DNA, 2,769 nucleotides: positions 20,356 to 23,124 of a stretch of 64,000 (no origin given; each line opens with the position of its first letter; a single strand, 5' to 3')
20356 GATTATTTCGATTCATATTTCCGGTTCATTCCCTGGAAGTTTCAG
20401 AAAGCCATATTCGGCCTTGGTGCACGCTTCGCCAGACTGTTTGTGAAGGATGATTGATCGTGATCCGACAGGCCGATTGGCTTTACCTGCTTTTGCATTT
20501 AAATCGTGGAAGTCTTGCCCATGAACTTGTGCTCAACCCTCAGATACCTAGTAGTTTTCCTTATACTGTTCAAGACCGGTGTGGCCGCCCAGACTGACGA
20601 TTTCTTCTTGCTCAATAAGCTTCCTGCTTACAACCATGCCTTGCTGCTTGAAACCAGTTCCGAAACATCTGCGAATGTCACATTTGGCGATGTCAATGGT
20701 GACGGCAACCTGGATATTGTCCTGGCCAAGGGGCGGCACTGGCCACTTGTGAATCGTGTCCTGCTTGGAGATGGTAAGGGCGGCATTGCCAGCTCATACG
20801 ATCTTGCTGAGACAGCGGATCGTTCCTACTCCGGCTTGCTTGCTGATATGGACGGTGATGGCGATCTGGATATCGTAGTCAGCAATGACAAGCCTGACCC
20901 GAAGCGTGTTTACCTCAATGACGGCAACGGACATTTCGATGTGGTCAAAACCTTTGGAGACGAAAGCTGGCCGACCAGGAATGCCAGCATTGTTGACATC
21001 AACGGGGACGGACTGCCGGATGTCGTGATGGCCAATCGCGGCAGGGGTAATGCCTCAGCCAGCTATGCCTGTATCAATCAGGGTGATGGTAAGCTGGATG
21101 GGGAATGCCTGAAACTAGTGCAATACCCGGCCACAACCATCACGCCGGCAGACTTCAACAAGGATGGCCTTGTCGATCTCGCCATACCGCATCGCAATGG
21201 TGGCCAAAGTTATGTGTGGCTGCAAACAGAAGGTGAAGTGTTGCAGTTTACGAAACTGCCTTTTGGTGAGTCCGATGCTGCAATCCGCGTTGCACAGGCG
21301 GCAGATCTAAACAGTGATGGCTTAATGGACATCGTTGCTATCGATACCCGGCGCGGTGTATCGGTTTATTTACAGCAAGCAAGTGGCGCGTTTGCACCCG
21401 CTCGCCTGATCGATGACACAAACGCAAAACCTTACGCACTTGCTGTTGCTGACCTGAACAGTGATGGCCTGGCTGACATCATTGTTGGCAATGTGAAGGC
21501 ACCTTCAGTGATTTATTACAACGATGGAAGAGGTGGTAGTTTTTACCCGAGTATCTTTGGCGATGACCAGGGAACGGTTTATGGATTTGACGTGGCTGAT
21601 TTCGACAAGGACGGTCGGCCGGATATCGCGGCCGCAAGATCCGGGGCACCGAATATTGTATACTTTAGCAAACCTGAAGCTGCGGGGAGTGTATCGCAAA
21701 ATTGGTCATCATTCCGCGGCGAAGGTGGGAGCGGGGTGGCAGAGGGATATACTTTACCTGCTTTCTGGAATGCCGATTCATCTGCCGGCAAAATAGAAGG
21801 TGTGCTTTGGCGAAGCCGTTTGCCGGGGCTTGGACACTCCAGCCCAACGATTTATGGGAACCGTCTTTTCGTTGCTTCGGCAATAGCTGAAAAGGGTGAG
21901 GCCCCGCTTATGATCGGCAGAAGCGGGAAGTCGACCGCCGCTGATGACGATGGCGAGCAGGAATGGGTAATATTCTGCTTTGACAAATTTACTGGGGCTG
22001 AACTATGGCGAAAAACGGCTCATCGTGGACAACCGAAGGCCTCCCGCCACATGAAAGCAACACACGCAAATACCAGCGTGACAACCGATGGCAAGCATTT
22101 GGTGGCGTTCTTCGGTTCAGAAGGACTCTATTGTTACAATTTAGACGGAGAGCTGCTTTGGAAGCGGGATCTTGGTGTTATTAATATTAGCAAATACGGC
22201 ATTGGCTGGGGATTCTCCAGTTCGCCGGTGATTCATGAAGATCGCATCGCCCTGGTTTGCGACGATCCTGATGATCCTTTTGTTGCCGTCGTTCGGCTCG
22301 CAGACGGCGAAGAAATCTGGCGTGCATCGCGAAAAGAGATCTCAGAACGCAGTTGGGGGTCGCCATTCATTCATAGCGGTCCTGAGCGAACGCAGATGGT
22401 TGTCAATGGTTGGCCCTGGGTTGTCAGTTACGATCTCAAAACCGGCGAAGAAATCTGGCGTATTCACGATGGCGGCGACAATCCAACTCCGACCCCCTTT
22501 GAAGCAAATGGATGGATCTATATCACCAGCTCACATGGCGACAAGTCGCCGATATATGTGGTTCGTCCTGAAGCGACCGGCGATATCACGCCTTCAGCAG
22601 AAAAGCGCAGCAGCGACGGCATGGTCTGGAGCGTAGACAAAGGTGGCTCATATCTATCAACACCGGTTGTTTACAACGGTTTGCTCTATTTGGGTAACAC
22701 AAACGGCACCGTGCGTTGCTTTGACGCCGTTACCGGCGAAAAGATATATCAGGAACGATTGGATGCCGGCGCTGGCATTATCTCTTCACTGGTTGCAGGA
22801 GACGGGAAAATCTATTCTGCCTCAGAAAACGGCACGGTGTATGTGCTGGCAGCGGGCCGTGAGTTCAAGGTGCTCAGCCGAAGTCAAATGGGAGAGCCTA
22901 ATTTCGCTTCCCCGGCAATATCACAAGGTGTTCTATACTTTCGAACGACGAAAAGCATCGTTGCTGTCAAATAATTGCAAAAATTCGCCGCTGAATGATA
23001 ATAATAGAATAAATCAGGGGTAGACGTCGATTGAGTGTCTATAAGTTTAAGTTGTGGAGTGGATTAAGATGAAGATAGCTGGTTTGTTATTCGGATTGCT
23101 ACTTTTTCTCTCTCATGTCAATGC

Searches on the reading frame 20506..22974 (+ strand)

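Call 30: search_protein_families(library=pfam, proteins=[window:20506-22974:+], max_evalue=0.00001)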
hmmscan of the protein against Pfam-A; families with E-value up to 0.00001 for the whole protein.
window:20506-22974:+ (822 aa): 4 families
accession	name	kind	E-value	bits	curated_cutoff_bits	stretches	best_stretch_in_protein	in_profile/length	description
PF13517.12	FG-GAP_3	-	6.7e-47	158.4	26.9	6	267-327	1-61/61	FG-GAP-like repeat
PF01839.29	FG-GAP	-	2.7e-25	88.2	22.1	0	160-187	5-35/37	FG-GAP repeat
PF13360.13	PQQ_2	-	5.7e-22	78.9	27.6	1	490-652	6-143/233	Outer membrane protein assembly factor BamB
PF13570.13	Beta-prop_ACSF4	-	2.9e-12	47.1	133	1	703-807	164-265/329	Beta-alanine-activating enzyme, beta-propeller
